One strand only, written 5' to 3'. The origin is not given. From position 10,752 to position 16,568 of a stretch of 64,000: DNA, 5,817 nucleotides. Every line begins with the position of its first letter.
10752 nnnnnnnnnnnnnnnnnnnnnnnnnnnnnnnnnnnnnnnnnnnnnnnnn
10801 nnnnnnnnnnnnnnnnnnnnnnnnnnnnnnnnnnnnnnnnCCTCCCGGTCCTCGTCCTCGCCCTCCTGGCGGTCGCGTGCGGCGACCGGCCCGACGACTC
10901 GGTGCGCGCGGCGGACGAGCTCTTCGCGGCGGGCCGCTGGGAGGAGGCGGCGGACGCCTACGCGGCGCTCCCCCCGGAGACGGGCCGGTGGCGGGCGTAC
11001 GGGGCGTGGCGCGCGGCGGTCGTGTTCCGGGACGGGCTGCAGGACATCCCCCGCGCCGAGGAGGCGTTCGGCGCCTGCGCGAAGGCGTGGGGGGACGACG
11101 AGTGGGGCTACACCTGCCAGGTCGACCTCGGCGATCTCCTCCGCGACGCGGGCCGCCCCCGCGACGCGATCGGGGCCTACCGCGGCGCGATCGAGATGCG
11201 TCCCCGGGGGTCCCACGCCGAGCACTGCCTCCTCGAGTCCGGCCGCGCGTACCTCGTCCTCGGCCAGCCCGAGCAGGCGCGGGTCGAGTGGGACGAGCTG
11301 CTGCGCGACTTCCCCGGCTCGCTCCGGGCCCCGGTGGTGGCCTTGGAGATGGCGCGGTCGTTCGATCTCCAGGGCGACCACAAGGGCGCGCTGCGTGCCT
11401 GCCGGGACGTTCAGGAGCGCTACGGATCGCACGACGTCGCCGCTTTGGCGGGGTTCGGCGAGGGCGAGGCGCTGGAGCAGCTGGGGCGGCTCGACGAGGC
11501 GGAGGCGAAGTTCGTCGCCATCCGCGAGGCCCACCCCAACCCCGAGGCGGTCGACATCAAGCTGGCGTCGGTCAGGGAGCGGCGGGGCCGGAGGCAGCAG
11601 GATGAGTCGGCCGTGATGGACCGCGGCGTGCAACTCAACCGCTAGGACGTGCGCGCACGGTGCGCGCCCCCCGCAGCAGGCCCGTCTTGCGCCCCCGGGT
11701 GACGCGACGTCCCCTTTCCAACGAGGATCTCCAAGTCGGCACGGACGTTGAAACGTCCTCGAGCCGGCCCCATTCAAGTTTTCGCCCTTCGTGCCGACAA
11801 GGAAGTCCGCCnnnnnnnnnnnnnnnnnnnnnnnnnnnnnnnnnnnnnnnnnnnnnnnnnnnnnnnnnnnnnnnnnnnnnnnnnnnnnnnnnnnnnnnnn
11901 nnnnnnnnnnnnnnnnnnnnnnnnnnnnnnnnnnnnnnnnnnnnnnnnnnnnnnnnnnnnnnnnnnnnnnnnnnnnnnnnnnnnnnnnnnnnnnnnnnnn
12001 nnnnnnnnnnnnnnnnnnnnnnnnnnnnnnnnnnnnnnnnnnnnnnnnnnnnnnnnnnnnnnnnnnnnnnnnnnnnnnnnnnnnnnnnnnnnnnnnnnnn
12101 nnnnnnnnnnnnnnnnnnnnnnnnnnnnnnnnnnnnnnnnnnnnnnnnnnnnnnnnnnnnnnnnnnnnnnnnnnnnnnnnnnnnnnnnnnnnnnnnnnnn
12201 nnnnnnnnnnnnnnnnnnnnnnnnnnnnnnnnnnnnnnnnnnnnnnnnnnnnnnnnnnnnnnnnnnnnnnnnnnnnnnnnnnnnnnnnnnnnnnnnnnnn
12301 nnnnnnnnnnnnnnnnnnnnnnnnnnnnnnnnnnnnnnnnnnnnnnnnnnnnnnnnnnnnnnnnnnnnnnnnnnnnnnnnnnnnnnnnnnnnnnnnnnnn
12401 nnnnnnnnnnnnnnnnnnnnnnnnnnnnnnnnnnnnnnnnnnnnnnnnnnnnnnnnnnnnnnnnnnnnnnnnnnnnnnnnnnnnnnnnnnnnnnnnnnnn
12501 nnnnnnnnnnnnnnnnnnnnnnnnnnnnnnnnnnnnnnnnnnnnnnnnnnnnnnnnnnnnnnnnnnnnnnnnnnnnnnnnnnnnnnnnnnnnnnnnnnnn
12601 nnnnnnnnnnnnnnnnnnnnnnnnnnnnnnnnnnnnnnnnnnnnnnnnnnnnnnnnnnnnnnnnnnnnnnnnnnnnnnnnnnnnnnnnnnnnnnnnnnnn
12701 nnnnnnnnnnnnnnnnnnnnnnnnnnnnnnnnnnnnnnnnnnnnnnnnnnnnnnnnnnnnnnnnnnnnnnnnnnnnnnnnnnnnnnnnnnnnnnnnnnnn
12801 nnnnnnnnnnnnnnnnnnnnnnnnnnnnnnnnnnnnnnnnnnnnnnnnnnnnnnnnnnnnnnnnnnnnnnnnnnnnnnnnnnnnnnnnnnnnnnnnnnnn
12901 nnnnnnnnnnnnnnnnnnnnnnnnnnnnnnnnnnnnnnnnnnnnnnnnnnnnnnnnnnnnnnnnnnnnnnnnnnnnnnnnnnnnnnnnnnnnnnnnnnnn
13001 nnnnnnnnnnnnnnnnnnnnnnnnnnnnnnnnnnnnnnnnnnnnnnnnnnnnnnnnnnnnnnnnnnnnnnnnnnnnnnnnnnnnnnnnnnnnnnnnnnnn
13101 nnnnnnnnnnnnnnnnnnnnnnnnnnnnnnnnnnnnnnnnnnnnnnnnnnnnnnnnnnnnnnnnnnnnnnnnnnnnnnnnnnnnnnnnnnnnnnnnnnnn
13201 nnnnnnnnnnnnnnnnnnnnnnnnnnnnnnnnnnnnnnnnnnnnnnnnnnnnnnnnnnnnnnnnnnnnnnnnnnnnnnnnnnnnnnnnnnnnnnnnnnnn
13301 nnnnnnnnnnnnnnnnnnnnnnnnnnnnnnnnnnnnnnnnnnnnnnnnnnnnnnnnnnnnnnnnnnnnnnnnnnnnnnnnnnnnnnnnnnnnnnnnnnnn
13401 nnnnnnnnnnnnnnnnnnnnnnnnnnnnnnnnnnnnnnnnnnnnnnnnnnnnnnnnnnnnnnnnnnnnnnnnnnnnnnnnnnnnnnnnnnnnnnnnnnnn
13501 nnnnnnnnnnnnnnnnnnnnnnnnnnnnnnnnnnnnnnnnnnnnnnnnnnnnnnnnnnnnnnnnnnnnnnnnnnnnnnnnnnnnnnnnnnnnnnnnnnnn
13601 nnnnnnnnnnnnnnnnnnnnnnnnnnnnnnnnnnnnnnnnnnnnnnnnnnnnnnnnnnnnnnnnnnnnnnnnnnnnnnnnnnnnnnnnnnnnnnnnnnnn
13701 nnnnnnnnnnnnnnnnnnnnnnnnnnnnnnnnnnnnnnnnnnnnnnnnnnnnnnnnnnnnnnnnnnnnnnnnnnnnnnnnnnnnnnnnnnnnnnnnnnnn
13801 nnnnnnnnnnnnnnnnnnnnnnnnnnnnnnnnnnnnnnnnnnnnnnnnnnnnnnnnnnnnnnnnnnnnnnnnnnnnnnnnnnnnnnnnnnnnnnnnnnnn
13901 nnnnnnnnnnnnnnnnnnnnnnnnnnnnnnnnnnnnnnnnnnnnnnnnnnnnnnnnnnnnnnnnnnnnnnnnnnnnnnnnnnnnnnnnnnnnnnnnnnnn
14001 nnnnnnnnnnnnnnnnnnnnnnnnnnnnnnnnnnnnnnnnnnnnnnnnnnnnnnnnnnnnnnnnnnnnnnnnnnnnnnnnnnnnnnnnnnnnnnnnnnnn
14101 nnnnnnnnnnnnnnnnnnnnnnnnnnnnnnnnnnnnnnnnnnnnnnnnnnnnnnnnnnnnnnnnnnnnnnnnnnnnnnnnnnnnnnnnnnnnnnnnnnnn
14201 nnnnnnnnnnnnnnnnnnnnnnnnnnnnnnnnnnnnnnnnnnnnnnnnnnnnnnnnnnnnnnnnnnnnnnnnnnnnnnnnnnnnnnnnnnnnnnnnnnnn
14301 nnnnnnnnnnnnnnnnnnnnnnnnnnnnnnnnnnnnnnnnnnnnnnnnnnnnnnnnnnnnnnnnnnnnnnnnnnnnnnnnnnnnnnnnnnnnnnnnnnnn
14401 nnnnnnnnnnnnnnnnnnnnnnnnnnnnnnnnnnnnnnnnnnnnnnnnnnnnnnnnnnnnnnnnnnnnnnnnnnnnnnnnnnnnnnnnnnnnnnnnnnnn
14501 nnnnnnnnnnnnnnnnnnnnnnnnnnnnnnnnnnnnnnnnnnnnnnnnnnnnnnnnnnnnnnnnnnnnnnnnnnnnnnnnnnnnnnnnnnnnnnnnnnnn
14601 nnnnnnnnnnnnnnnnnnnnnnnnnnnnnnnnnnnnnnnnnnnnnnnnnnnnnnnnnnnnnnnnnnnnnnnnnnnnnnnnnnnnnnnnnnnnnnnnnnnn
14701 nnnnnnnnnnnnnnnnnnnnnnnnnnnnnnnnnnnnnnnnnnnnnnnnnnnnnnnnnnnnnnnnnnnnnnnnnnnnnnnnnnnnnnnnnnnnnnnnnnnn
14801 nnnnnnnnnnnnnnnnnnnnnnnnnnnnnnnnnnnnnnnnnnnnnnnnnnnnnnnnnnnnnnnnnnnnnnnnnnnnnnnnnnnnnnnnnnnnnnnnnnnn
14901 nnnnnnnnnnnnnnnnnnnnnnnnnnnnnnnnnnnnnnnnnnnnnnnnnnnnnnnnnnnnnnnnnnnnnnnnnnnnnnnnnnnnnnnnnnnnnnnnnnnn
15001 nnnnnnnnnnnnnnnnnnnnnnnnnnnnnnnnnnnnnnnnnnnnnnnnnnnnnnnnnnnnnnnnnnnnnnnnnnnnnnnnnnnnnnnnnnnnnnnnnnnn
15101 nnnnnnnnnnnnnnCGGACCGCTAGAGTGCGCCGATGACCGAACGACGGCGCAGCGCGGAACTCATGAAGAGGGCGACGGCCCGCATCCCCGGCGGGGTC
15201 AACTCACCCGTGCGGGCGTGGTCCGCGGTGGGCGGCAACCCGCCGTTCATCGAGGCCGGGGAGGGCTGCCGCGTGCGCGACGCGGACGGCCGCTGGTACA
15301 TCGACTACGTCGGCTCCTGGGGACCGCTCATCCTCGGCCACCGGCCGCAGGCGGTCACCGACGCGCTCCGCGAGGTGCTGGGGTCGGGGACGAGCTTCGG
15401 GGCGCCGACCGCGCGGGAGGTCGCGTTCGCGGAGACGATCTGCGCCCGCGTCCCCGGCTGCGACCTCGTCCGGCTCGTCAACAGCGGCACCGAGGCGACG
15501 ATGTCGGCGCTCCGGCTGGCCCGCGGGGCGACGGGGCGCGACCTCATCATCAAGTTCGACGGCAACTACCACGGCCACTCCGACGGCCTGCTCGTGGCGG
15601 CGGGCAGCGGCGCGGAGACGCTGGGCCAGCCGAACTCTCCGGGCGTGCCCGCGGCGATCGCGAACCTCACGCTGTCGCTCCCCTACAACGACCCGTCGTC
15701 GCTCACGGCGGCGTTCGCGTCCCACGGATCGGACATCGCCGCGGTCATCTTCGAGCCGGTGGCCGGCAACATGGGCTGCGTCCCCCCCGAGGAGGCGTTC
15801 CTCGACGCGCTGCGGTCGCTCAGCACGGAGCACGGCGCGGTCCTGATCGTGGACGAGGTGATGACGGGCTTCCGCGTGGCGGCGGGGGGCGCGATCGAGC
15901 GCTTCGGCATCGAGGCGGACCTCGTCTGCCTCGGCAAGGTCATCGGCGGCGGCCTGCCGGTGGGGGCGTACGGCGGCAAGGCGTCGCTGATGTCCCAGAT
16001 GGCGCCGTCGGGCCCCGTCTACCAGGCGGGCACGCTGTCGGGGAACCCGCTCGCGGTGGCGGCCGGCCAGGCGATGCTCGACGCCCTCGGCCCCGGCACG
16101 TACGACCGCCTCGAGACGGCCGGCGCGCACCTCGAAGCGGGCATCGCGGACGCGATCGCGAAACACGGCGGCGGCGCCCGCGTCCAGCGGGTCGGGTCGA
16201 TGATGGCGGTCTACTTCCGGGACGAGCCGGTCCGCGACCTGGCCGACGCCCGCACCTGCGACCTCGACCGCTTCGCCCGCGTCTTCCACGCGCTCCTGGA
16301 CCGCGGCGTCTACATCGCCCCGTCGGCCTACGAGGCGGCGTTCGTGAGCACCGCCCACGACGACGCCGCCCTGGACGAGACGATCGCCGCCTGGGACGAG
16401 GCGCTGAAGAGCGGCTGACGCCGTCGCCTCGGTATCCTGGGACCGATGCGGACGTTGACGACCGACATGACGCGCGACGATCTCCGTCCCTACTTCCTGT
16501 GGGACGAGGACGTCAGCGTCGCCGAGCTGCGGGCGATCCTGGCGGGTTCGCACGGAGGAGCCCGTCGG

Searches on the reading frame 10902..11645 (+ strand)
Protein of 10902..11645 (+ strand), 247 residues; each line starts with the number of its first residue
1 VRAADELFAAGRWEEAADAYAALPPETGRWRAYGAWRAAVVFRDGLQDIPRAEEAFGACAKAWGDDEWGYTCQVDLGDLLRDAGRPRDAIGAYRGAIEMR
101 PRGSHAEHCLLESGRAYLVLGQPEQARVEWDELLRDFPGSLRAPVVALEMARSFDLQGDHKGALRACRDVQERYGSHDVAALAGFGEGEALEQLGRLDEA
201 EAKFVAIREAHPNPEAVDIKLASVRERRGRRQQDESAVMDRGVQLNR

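Call 8: search_protein_families(library=pfam, proteins=[window:10902-11645:+], max_evalue=0.01)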
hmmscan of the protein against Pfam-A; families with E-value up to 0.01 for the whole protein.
window:10902-11645:+ (247 aa): 13 families
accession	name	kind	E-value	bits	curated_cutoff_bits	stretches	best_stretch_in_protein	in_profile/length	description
PF13428.12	TPR_14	-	2.5e-14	52.8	23.5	0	188-223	8-43/44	Tetratricopeptide repeat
PF13174.12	TPR_6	-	2.7e-14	53.2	26.3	0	109-140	2-33/33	Tetratricopeptide repeat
PF13432.12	TPR_16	-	7.2e-13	49.1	32.7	2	75-139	2-63/65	Tetratricopeptide repeat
PF07719.23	TPR_2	-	1.3e-12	47.3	27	0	186-213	6-33/34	Tetratricopeptide repeat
PF14559.12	TPR_19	-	1.1e-11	45.3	25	2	80-139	1-57/68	Tetratricopeptide repeat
PF13424.12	TPR_12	-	3.4e-07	30.8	30.1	1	39-101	10-76/77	Tetratricopeptide repeat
PF00515.34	TPR_1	-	1e-06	28.7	27.8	0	76-101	7-32/34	Tetratricopeptide repeat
PF13176.12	TPR_7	-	0.00022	21.5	27.9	0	76-102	5-31/36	Tetratricopeptide repeat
PF07721.20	TPR_4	-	0.00029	21.6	27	0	114-132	8-26/26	Tetratricopeptide repeat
PF13181.12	TPR_8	-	0.00061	20.2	25.7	0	74-101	5-32/34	Tetratricopeptide repeat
PF09976.15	TPR_21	-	0.0011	19.1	25.5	0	157-215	52-110/193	Tetratricopeptide repeat-like domain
PF24575.1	TPR_Slam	-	0.002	19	35.2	0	176-224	43-90/104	Surface lipoprotein assembly modifier, N-terminal TPR repeats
PF13414.12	TPR_11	-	0.0025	17.9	26.8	0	5-20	2-17/42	TPR repeat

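Call 9: search_protein_families(library=ncbifam, proteins=[window:10902-11645:+], max_evalue=0.01)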
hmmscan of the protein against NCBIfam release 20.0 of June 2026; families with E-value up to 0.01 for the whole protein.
window:10902-11645:+ (247 aa): 6 families
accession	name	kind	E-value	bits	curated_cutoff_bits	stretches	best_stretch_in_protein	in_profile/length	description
TIGR02795.1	tol_pal_ybgF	equivalog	8.9e-13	48.9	90.1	2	51-142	20-111/119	tol-pal system protein YbgF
NF052230.1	T9SS_PorE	exception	5.4e-06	25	600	0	146-234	59-144/648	PorE family type IX secretion system protein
NF033920.0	C39_PA2778_fam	equivalog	0.00015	21.3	150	0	148-238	160-247/255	PA2778 family cysteine peptidase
TIGR02917.1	PEP_TPR_lipo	equivalog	0.00017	19.6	312.2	0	77-143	200-263/899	XrtA/PEP-CTERM system TPR-repeat protein PrsT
TIGR03302.1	OM_YfiO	subfamily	0.00056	19.5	81.4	0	82-147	45-110/239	outer membrane protein assembly factor BamD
NF052415.1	T3SS_chap_SctY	equivalog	0.0032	18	70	0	83-133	53-103/106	type III secretion apparatus assembly chaperone SctY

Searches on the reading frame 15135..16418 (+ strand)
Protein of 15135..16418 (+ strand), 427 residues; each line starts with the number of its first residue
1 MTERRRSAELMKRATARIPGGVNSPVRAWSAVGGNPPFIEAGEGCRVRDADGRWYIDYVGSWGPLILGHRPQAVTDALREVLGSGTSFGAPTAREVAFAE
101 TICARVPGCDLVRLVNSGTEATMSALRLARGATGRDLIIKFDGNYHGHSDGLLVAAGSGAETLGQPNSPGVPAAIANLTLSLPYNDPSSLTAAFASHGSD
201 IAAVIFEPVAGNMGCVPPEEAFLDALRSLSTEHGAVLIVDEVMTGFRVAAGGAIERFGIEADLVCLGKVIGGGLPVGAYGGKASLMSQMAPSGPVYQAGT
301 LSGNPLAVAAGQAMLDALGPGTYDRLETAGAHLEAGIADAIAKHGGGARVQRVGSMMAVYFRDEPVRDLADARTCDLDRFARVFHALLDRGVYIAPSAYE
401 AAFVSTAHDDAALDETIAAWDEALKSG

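Call 8: search_protein_families(library=pfam, proteins=[window:15135-16418:+], max_evalue=0.01)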
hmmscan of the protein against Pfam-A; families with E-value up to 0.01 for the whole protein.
window:15135-16418:+ (427 aa): 1 family
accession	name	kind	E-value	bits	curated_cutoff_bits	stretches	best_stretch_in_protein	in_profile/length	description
PF00202.27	Aminotran_3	-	4.2e-73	246.8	30.5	1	37-398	11-375/403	Aminotransferase class-III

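Call 9: search_protein_families(library=ncbifam, proteins=[window:15135-16418:+], max_evalue=0.01)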
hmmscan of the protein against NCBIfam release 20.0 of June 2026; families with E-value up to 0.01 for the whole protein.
window:15135-16418:+ (427 aa): 69 families (the best 25 are shown)
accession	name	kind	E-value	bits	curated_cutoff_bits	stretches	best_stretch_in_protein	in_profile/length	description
NF000818.0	PRK00062.1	subfamily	9e-185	614.4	398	1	5-425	4-425/429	glutamate-1-semialdehyde 2,1-aminomutase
TIGR00713.1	hemL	equivalog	2.6e-173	576.5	527.3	1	7-425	2-421/423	glutamate-1-semialdehyde 2,1-aminomutase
NF009055.0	PRK12389.1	equivalog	3.2e-142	474.1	637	1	4-425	3-426/431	glutamate-1-semialdehyde 2,1-aminomutase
NF001864.0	PRK00615.1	equivalog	5.3e-106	354.8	706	1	6-417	6-419/433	glutamate-1-semialdehyde aminotransferase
NF041362.1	GntE_guanitoxin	equivalog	1.8e-97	326.6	525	1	4-417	5-426/426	guanitoxin biosynthesis PLP-dependent transaminase GntE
NF005453.0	PRK07046.1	subfamily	1.4e-64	218.4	425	1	4-425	27-449/453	transaminase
NF004856.0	PRK06209.1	equivalog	1.2e-62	211.9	486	1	4-425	8-414/450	glutamate-1-semialdehyde 2,1-aminomutase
TIGR00707.1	argD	subfamily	4.6e-47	160.7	410.05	1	39-368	13-336/381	acetylornithine/succinylornithine family transaminase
NF004426.0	PRK05769.1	equivalog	2.2e-46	158.6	552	1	38-392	39-403/441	acetyl ornithine aminotransferase family protein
NF002874.0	PRK03244.1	equivalog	3.6e-45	154.4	457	1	38-363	28-343/399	acetylornithine transaminase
NF049976.1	AmadipTransam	equivalog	1.5e-44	152.6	650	2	199-398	189-382/416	2-aminoadipate transaminase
TIGR00700.1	GABAtrnsam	equivalog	3.9e-44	150.9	506.65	1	35-381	15-377/420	4-aminobutyrate--2-oxoglutarate transaminase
NF005993.0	PRK08117.1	subfamily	1.4e-42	145.8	574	1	39-367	29-373/433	aspartate aminotransferase family protein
NF053554.1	prodigi_MAP_PigE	equivalog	2.6e-42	145.2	850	1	23-364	388-730/837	prodigiosin MAP biosynthesis aminotransferase PigE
NF005985.0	PRK08088.1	equivalog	3.4e-42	144.6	713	1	8-374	5-372/426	4-aminobutyrate--2-oxoglutarate transaminase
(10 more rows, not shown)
